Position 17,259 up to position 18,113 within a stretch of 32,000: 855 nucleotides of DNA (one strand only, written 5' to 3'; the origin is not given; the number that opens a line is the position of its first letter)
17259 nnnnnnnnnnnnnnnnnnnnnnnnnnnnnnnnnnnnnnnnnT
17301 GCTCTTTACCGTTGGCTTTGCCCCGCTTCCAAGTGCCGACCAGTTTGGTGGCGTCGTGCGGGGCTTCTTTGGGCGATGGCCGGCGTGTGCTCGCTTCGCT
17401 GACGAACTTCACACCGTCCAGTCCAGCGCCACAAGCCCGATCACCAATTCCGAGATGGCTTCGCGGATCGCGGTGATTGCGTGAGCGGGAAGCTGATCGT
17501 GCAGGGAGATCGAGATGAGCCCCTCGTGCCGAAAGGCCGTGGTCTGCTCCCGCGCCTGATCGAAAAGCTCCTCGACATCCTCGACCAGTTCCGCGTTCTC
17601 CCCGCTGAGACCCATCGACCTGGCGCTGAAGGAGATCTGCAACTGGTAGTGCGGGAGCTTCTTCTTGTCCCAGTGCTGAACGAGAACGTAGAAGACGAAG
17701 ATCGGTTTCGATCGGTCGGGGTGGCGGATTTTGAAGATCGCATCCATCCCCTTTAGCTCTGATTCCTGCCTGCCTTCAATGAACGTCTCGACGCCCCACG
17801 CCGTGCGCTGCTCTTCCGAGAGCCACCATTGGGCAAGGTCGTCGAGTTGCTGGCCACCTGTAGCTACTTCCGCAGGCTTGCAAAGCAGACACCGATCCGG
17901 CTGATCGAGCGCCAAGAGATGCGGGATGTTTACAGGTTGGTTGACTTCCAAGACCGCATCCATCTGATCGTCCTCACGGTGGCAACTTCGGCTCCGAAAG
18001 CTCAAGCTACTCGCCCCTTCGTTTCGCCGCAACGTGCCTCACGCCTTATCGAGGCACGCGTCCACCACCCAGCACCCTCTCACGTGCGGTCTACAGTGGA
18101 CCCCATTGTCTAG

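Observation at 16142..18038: HEPN-motif protein convergent with an unknown 184-aa protein in a lower-G+C islet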

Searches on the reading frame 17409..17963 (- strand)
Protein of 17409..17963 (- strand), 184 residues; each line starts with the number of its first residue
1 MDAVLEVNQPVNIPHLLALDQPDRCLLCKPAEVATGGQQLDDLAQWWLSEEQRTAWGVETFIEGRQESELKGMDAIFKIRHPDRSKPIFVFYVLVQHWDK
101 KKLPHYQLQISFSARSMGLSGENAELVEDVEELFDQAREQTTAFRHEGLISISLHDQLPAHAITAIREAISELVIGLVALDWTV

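Call 3: search_protein_families(library=pfam, proteins=[window:17409-17963:-], max_evalue=1)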
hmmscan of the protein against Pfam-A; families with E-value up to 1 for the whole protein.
window:17409-17963:- (184 aa): 0 families

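Call 4: search_protein_families(library=padloc, proteins=[window:17409-17963:-], max_evalue=1)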
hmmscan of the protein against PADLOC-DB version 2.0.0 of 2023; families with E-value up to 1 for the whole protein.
window:17409-17963:- (184 aa): 0 families

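Call 5: search_protein_families(library=phrogs, proteins=[window:17409-17963:-], max_evalue=0.1)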
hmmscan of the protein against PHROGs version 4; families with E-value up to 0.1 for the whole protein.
window:17409-17963:- (184 aa): 0 families

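Call 6: search_protein_families(library=ncbifam, proteins=[window:17409-17963:-], max_evalue=1)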
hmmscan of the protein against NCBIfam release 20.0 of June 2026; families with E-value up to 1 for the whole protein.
window:17409-17963:- (184 aa): 0 families

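Call 8: search_solved_structures(query=window:17409-17963:-, max_evalue=10)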
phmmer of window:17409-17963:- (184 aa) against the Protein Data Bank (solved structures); distinct sequences matched with E-value up to 10: 0.

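Call 10: find_homologous_proteins(query=window:17409-17963:-, max_evalue=0.001)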
Query window:17409-17963:- (184 aa): 3 proteins with E <= 0.001 among 152 candidates.
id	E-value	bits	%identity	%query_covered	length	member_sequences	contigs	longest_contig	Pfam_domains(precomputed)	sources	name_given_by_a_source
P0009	2.1e-118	411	100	100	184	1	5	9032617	-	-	-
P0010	3.6e-100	351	85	99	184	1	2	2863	-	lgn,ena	-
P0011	1.2e-27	115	36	98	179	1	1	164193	-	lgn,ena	-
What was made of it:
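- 17409..17963 (-): Gene B: 184-aa protein of unknown fold, a neighbour and not a partner. In relatives it belongs with the co-directional upstream paralog-family gene. Only two relatives were found: P0010 (85% identity) and P0011 (36%) (call 10).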

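Call 16: find_encoding_contigs(protein=P0011, flank=8000, max_places=3)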
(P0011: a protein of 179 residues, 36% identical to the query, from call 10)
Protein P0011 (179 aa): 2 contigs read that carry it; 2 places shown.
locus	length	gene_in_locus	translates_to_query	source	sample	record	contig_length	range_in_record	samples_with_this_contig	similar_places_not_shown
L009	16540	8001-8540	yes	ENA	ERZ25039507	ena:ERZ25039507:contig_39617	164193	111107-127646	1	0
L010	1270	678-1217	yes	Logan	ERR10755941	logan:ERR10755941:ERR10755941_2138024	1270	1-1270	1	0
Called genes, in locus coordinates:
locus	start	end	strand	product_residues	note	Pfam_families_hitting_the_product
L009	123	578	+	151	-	-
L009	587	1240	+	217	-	PF13598:DUF4139 (weak)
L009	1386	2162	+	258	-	-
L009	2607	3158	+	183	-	-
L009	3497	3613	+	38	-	-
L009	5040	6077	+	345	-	PF01548:DEDD_Tnp_IS110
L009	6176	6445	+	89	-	-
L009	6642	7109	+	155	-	PF08837:DUF1810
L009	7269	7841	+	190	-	-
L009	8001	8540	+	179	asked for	-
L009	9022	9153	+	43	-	-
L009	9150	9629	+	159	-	-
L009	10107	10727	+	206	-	-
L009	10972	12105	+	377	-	PF01068:DNA_ligase_A_M, PF14743:DNA_ligase_OB_2, PF05406:WGR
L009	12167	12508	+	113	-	-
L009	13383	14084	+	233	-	-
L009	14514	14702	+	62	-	-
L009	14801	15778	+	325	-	-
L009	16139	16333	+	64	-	-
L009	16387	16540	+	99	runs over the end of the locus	-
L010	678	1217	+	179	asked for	-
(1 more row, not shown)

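Call 17: find_encoding_contigs(protein=P0010, flank=5000, max_places=3)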
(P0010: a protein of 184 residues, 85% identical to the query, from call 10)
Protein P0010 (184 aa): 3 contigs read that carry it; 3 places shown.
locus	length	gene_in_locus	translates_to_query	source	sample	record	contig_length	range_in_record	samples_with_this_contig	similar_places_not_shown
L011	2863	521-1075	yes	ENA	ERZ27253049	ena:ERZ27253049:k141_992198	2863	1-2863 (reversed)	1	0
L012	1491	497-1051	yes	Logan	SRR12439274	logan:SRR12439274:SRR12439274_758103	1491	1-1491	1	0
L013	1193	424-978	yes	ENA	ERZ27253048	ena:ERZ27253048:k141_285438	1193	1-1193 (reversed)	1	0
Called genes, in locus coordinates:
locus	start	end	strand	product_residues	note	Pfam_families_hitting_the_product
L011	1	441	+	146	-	?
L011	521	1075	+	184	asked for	-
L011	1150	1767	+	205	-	-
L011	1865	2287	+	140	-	-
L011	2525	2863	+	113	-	?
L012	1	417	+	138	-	?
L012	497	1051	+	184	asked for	-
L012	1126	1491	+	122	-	?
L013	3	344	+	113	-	?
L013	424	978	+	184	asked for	-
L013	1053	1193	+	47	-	?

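Call 66: predict_structure(alignment_id=A2)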
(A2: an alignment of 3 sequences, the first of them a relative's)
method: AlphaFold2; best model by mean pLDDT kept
length: 184 residues; sequences in the alignment: 3
mean_pLDDT: 55.1   pTM: 0.57
mean pLDDT of the five models: 55.1, 54.2, 53.1, 47.2, 46.5
residues with pLDDT >= 90: 0; 70-90: 32; 50-70: 92; < 50: 60
segments of 3 or more residues with pLDDT < 50: 1-33, 63-74, 96-104
pLDDT, mean of each block of 10 residues (from residue 1): 32 34 38 50 55 57 46 53 61 48 53 56 73 76 57 56 69 74 68
secondary structure, 60 per line:
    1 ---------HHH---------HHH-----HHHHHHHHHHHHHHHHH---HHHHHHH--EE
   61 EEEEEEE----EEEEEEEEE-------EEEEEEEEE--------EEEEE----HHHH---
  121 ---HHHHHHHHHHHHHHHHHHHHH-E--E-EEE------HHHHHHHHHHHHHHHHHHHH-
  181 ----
elements in order: H30-46 H50-56 E59-67 E72-80 E88-96 E105-109 H114-117 H124-144 E151-153 H160-179

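Call 69: fold_search(model_id=the predicted structure, library=pdb)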
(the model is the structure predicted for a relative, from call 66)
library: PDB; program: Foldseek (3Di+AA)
matches with E <= 10: 163; with E <= 0.001: 0
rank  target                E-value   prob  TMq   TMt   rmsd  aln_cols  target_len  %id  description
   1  8z9b_A                4.6e-01  0.15  0.17  0.24   8.9       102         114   12  Low molecular weight antigen MTB12 (released 2024-05-29)
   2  7qcf_A                4.6e-01  0.07  0.20  0.14  20.5       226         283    9  X-ray crystallographic structure of E. coli K-12 glycyl-tRNA synthetase alpha subunit (glyQ) (released 2022-05-04)
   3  7wgu_A                4.9e-01  0.51  0.23  0.13   4.4        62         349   22  Crystal structure of metal-binding protein EfeO from Escherichia coli (released 2022-12-14)
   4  8hnv_E                6.2e-01  0.25  0.18  0.32   5.4        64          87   25  CryoEM structure of HpaCas9-sgRNA-dsDNA in the presence of AcrIIC4 (released 2023-07-19)
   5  7qcf_D                6.2e-01  0.06  0.19  0.13  18.2       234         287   10  X-ray crystallographic structure of E. coli K-12 glycyl-tRNA synthetase alpha subunit (glyQ) (released 2022-05-04)
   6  5mu3_A                6.9e-01  0.16  0.24  0.24   7.7       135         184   12  Crystal structure of Ctf19-Mcm21 kinetochore assembly bound with Ctf19-Mcm21 binding motif of central kinetochore subu (released 2017-11-01)
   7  5mu3_D                1.0e+00  0.11  0.22  0.22   8.0       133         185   12  Crystal structure of Ctf19-Mcm21 kinetochore assembly bound with Ctf19-Mcm21 binding motif of central kinetochore subu (released 2017-11-01)
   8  5tw9_A                1.1e+00  0.25  0.20  0.42   4.7        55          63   14  1.50 Angstrom Crystal Structure of C-terminal Fragment (residues 322-384) of Iron Uptake System Component EfeO from Ye (released 2016-11-30)
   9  5wtq_C                1.1e+00  0.06  0.14  0.23  15.3       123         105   10  Crystal structure of human proteasome-assembling chaperone PAC4 (released 2017-03-22)
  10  3zxu_A                1.2e+00  0.10  0.22  0.20   7.4       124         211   11  Crystal structure of the Ctf19-Mcm21 kinetochore heterodimer from yeast (released 2012-03-14)
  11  7xvq_D                1.4e+00  0.18  0.19  0.34   5.6        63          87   25  Crystal structure of AcrIIC4 (released 2023-08-09)
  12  8sjd_A                1.5e+00  0.06  0.21  0.10  16.6       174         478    7  Cryo-EM structure of the Hermes transposase bound to two right-ends of its DNA transposon. (released 2023-08-02)
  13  7f7p_A                1.8e+00  0.23  0.21  0.37   5.8        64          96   20  AcrIIC4 (released 2022-05-25)
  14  7nvr_a                1.8e+00  0.08  0.24  0.30  17.1       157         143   10  Human Mediator with RNA Polymerase II Pre-initiation complex (released 2021-05-05)
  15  8dte                  2.0e+00  0.06  0.20  0.21  12.5       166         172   12  Crystal Structure of a toluene tolerance periplasmic transport protein from Neisseria gonorrhoeae (released 2022-08-10)
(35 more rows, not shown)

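Call 84: find_related_loci(query=A2, collection=viral_contigs, flank=6000)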
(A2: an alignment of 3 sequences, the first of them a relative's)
Query A2 (184 aa) in viral_contigs; peptide patterns used: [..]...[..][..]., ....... (x = any residue, [..] = any of these).
73 stretches matched a pattern, but none encodes a relative of the query by tblastn (E <= 1e-3).
